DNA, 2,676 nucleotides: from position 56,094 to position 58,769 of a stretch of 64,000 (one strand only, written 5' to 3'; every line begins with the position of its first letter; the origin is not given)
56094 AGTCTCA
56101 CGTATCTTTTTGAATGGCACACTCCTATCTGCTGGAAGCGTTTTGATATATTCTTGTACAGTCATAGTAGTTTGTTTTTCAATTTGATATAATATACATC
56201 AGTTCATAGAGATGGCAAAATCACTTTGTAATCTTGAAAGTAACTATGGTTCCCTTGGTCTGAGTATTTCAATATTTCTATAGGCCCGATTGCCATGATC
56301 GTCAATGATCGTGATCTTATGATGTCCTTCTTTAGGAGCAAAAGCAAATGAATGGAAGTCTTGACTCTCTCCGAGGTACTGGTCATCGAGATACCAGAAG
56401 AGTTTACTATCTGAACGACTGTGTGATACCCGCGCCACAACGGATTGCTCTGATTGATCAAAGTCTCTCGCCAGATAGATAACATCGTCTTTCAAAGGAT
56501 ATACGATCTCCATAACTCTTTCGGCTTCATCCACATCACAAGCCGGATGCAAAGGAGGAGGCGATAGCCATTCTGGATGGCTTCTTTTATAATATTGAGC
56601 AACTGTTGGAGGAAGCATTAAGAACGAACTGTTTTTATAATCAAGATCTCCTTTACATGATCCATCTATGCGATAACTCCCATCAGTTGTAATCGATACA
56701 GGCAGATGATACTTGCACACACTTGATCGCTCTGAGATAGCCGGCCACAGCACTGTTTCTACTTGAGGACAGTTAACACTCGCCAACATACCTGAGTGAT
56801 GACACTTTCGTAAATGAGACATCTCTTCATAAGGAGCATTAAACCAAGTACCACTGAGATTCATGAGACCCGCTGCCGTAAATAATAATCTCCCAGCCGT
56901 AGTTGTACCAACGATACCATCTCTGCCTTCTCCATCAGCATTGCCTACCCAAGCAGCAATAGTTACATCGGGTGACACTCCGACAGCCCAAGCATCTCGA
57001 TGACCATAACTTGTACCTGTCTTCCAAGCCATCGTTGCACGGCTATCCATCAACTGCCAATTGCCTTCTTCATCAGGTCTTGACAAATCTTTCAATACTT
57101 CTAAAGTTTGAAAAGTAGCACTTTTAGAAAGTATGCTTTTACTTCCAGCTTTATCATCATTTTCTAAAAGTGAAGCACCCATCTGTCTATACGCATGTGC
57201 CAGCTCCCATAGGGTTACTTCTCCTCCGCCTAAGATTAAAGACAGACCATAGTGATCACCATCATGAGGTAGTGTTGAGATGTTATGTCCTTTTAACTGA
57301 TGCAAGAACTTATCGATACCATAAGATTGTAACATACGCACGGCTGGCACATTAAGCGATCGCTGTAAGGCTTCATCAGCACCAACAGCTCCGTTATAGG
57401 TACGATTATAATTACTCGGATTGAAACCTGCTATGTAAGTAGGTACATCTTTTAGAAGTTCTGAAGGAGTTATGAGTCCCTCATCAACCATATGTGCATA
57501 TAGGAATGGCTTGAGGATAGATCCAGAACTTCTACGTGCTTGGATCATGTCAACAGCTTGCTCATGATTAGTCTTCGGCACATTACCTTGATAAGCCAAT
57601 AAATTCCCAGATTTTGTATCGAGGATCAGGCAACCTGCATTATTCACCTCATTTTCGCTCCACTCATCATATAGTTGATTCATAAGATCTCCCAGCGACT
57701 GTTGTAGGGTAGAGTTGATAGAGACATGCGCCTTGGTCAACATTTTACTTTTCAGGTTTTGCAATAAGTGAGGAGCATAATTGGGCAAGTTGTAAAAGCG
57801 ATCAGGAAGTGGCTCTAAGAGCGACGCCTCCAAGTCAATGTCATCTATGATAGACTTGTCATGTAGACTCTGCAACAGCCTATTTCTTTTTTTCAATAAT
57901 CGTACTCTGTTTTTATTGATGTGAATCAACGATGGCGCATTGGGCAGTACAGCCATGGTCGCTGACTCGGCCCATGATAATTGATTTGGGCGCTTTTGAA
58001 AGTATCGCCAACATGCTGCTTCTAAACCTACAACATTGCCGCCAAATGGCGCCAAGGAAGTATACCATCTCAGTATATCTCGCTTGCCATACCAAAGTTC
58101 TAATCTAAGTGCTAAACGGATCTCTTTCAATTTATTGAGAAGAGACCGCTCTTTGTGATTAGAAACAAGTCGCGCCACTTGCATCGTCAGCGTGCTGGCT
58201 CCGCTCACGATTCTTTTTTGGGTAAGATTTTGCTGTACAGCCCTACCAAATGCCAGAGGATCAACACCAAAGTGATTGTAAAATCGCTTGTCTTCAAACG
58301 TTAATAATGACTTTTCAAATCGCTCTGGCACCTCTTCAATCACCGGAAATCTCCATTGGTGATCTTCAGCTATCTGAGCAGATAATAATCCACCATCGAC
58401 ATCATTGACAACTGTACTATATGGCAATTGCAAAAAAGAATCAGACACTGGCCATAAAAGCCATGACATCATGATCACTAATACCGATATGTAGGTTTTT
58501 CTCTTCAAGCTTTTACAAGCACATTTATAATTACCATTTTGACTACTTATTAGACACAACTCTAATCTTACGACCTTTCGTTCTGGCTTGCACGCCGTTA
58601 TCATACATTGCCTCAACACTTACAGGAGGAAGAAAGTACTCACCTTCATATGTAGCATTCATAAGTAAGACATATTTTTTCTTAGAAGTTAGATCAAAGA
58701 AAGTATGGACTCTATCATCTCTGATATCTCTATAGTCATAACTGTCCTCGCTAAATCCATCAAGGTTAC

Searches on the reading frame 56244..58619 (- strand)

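Call 83: search_protein_families(library=pfam, proteins=[window:56244-58619:-], max_evalue=0.00001)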
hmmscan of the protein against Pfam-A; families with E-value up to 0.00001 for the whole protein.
window:56244-58619:- (791 aa): 3 families
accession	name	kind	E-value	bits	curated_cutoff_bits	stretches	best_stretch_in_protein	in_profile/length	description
PF00912.28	Transgly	-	6e-48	163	27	1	86-252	11-177/178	Transglycosylase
PF06832.18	BiPBP_C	-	6.5e-18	64.9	26.8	1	697-780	6-87/90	Penicillin-Binding Protein C-terminus Family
PF00905.27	Transpeptidase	-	5.4e-14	52.5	22.1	1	330-550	3-266/299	Penicillin binding protein transpeptidase domain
